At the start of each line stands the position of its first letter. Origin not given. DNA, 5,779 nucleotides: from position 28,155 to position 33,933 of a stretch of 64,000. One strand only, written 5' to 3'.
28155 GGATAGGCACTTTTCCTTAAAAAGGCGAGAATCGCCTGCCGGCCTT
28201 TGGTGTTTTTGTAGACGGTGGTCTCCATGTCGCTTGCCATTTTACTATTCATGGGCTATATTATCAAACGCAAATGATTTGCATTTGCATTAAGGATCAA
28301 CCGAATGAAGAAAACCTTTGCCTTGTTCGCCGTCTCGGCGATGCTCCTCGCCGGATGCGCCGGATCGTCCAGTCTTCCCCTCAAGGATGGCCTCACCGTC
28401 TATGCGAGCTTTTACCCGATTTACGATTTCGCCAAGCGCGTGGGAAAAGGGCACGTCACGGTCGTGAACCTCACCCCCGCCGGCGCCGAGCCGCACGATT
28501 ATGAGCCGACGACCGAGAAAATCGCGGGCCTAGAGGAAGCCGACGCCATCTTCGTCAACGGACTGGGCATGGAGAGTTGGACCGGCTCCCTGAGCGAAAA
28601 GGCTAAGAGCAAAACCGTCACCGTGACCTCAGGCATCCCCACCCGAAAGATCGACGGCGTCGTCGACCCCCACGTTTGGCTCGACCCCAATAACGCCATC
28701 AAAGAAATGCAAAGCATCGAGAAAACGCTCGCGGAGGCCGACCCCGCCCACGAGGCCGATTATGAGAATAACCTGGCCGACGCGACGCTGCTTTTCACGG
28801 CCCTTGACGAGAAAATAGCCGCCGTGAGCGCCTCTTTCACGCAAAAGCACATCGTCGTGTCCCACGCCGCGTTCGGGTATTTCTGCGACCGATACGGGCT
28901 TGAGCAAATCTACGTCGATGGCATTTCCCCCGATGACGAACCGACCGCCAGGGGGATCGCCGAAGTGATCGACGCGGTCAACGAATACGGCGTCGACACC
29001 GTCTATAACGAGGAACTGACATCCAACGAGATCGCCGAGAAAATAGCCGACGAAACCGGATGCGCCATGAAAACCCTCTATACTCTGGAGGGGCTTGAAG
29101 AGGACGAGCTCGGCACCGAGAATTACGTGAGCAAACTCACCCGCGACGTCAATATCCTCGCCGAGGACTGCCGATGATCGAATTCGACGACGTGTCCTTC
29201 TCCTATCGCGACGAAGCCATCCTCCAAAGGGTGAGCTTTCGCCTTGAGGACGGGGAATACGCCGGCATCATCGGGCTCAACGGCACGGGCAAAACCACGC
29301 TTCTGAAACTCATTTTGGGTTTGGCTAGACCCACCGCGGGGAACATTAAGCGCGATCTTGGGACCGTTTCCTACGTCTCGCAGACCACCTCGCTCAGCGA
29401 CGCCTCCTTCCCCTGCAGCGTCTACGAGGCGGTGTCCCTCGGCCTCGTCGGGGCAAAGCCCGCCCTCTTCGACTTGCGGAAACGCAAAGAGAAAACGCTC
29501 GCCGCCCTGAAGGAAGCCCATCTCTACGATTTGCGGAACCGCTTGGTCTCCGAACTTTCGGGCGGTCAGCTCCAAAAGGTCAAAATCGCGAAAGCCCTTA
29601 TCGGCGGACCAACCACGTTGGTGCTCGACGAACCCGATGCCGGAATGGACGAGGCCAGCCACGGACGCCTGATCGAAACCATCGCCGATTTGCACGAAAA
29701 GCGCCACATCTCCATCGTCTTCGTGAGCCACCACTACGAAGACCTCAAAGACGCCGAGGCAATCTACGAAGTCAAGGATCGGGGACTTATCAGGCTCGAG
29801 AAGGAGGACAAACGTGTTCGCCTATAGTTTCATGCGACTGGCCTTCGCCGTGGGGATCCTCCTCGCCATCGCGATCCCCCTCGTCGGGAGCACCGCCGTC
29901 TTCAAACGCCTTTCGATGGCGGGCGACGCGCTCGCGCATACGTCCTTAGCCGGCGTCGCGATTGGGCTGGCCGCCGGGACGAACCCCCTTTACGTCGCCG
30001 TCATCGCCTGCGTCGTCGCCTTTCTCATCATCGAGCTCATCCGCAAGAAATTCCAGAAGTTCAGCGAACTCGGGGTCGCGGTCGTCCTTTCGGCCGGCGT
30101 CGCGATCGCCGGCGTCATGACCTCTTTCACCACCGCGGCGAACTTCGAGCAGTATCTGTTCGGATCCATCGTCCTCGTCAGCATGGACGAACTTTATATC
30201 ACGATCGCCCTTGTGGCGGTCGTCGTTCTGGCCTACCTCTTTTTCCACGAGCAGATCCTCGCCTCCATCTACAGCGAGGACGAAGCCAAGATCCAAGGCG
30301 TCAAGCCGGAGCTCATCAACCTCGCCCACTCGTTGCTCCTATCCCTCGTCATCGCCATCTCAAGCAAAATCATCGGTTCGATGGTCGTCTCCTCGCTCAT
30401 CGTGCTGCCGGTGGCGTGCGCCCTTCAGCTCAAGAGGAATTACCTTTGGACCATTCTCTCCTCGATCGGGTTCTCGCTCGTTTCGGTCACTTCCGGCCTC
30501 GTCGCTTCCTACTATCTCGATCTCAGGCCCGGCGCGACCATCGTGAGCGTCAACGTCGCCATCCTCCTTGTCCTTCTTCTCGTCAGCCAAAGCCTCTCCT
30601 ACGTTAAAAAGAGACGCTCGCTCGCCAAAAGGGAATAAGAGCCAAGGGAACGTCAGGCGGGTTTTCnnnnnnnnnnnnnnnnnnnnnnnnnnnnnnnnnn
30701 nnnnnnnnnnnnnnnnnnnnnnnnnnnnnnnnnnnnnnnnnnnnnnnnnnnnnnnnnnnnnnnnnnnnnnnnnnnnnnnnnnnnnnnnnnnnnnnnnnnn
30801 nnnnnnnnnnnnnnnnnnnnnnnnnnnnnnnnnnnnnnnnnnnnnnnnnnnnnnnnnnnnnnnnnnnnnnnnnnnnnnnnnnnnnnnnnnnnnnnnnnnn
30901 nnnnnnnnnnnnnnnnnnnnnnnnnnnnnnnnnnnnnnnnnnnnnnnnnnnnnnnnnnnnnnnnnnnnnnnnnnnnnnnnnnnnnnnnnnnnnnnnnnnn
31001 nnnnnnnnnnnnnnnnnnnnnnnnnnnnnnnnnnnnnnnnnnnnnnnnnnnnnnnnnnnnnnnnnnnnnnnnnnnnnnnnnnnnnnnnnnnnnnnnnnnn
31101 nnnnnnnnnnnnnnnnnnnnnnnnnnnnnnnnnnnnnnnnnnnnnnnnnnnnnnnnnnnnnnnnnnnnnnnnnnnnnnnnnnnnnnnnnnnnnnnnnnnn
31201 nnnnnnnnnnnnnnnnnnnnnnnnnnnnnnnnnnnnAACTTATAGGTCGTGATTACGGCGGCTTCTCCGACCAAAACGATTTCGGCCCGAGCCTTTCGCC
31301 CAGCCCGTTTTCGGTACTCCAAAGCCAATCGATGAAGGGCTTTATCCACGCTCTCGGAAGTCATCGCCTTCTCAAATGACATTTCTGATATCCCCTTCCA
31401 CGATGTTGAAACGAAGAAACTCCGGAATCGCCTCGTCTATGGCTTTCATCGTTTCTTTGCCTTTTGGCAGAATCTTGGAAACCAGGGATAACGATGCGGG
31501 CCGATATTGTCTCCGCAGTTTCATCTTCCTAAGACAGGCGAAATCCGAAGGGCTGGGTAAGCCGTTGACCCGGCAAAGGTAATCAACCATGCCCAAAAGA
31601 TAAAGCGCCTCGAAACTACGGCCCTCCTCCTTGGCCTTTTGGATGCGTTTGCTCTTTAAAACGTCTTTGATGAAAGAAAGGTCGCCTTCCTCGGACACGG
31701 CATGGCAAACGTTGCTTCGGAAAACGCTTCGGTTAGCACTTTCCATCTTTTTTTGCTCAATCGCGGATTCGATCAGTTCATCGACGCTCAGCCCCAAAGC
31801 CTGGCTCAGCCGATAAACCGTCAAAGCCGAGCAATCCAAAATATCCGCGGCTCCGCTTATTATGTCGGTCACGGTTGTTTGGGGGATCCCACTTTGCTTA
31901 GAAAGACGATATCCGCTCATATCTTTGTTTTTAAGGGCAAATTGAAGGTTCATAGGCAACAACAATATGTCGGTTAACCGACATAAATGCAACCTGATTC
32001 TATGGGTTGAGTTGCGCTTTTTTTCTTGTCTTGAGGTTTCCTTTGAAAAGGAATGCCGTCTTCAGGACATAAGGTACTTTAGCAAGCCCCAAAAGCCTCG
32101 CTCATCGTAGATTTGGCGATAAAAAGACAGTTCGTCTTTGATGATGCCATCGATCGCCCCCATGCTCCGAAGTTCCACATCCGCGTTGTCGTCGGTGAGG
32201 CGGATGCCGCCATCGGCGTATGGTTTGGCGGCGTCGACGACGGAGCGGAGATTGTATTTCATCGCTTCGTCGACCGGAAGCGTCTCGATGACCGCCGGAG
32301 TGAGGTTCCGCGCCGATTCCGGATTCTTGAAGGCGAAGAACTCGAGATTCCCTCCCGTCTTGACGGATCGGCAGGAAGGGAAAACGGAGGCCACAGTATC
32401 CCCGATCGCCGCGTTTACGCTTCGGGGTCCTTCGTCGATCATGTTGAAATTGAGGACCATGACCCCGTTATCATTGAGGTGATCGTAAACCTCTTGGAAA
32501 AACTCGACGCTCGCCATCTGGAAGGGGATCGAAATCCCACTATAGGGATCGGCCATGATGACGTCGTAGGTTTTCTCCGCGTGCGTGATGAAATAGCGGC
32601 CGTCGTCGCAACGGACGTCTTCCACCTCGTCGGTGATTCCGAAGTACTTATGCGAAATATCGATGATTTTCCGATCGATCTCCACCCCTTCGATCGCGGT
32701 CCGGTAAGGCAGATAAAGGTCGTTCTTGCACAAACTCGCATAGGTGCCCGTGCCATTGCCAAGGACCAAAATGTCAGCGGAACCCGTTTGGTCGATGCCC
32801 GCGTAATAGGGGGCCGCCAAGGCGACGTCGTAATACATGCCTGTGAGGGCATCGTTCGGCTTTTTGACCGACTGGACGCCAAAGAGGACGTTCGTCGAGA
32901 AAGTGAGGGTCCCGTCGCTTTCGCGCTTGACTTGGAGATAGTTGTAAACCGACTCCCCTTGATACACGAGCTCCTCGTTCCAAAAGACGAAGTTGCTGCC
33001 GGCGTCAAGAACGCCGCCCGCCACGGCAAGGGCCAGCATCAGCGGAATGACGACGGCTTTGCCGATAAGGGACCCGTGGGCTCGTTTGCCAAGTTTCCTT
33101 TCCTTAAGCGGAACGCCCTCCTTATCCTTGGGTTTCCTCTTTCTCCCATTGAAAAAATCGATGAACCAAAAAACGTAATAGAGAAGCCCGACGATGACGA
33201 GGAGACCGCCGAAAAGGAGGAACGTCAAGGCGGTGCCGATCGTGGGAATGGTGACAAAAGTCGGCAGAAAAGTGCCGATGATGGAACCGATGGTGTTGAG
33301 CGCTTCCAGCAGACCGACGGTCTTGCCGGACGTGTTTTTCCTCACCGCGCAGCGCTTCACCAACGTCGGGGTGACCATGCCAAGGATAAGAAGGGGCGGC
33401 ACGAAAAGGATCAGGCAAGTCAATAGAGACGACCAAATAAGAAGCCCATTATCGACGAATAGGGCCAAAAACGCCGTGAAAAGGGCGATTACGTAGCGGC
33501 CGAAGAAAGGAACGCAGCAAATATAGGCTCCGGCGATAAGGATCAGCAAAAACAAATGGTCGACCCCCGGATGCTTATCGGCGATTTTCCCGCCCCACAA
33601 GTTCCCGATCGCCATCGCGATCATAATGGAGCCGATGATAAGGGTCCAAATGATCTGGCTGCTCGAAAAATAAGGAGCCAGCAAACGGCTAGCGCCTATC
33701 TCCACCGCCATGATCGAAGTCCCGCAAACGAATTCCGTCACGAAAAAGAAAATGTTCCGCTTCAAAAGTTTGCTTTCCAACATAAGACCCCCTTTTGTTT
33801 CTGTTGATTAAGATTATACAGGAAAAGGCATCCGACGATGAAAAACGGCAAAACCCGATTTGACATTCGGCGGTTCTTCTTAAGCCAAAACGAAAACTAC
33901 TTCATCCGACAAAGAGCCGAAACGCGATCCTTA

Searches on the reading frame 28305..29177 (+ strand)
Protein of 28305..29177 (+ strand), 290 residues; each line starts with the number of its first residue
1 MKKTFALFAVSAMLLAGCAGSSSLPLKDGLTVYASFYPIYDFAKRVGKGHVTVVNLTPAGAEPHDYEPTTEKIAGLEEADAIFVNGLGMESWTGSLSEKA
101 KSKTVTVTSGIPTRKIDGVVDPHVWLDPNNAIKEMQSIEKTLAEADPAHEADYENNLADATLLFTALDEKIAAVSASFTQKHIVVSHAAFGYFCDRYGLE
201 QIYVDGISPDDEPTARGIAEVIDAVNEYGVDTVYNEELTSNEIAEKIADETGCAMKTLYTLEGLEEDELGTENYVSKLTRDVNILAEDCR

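Call 34: search_protein_families(library=pfam, proteins=[window:28305-29177:+], max_evalue=0.00001)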
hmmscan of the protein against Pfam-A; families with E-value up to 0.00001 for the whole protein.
window:28305-29177:+ (290 aa): 1 family
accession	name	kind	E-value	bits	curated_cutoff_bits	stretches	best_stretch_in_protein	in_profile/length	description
PF01297.22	ZnuA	-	4e-75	253.1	29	1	32-287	1-262/263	Zinc-uptake complex component A periplasmic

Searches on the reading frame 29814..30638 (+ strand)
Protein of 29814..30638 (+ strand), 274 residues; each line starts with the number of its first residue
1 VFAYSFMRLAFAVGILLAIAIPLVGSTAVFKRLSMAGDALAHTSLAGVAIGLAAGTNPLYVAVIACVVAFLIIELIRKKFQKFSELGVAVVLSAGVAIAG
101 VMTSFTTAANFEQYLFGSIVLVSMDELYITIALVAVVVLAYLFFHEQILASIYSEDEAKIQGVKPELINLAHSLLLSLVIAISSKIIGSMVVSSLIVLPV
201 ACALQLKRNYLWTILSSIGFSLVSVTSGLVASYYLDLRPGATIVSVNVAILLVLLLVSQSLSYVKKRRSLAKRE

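Call 31: search_protein_families(library=pfam, proteins=[window:29814-30638:+], max_evalue=0.001)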
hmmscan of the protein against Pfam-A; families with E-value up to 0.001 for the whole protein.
window:29814-30638:+ (274 aa): 2 families
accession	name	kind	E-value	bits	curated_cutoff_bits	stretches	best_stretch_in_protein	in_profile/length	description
PF00950.22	ABC-3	-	5e-46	157.8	20.1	1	4-257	2-257/258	ABC 3 transport family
PF01032.23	FecCD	-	1.2e-06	28.2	26.5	1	52-249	97-298/311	FecCD transport family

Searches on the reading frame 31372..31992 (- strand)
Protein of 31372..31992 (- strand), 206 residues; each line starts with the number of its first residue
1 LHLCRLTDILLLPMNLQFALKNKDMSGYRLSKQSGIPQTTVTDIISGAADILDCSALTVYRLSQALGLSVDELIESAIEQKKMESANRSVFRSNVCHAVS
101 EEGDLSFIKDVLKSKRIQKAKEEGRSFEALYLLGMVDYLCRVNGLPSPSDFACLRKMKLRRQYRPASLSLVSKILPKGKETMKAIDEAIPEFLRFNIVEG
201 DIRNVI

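Call 31: search_protein_families(library=pfam, proteins=[window:31372-31992:-], max_evalue=0.001)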
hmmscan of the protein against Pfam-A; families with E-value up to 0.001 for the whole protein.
window:31372-31992:- (206 aa): 2 families
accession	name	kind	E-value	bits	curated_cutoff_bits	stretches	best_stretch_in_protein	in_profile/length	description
PF13443.12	HTH_26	-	8.3e-05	23.2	22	1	16-75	2-59/63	Cro/C1-type HTH DNA-binding domain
PF01381.28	HTH_3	-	0.00014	22.3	23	1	19-73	4-55/55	Helix-turn-helix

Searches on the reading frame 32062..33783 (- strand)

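Call 31: search_protein_families(library=pfam, proteins=[window:32062-33783:-], max_evalue=0.001)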
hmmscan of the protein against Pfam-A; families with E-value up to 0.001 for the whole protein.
window:32062-33783:- (573 aa): 3 families
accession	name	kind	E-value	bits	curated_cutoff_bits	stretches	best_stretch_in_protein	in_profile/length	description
PF01564.23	Spermine_synth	-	3.9e-11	43.3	22.9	1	333-448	17-134/186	Spermine/spermidine synthase domain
PF07690.21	MFS_1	-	6.6e-07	29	33.4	1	35-266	23-225/347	Major Facilitator Superfamily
PF09933.14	DUF2165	-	0.00093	19.7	24.9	0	177-215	100-138/157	Predicted small integral membrane protein (DUF2165)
